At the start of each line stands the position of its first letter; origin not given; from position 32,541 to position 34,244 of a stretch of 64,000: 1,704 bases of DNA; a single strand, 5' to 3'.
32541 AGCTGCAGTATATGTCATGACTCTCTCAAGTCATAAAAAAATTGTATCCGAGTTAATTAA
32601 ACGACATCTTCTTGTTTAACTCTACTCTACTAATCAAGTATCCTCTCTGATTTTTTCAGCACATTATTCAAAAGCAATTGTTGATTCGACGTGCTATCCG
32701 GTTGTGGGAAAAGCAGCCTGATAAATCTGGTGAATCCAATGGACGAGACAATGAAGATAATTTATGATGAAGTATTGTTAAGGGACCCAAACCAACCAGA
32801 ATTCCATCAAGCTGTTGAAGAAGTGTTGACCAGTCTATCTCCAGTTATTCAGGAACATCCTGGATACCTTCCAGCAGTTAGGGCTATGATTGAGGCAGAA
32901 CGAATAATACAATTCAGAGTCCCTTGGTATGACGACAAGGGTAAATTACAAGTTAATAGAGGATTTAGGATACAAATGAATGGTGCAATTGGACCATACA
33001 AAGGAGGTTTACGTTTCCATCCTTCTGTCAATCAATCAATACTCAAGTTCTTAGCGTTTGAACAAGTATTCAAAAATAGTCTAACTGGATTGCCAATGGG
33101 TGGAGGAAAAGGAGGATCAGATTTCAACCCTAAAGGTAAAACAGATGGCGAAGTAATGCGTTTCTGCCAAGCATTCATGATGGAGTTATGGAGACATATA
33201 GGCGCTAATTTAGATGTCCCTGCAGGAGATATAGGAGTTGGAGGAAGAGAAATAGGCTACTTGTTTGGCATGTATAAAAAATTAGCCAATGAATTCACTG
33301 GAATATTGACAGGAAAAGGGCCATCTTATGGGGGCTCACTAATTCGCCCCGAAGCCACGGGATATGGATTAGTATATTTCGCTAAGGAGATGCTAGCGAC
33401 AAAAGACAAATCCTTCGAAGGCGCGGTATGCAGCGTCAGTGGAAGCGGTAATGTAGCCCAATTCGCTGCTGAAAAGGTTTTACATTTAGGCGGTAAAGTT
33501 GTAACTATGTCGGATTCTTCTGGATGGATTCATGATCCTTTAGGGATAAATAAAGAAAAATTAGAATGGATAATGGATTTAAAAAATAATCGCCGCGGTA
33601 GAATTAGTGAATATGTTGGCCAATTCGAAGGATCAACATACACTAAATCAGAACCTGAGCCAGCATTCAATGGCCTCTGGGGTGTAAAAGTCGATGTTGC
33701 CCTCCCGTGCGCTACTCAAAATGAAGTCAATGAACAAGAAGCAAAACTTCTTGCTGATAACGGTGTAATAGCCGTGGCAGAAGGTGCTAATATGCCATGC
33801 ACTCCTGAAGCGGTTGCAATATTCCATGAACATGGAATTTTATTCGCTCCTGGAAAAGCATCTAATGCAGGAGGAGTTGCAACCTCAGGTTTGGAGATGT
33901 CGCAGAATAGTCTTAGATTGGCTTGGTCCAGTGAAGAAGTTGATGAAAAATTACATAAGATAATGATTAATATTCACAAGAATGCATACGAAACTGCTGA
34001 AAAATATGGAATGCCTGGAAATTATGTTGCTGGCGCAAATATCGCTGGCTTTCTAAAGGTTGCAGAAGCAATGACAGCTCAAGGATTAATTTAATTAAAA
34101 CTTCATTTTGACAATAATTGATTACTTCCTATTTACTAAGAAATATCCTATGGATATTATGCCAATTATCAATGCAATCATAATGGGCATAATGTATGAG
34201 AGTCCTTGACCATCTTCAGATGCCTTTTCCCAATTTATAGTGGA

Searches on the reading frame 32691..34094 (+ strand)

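Call 11: search_protein_families(library=pfam, proteins=[window:32691-34094:+], max_evalue=0.001)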
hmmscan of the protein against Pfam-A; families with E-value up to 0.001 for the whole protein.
window:32691-34094:+ (467 aa): 2 families
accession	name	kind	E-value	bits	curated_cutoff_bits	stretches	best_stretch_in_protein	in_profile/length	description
PF00208.27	ELFV_dehydrog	-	2.2e-90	303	23.4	1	214-465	1-241/241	Glutamate/Leucine/Phenylalanine/Valine dehydrogenase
PF02812.23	ELFV_dehydrog_N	-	5.5e-50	168.9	25.3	1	70-197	2-129/129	Glu/Leu/Phe/Val dehydrogenase, dimerisation domain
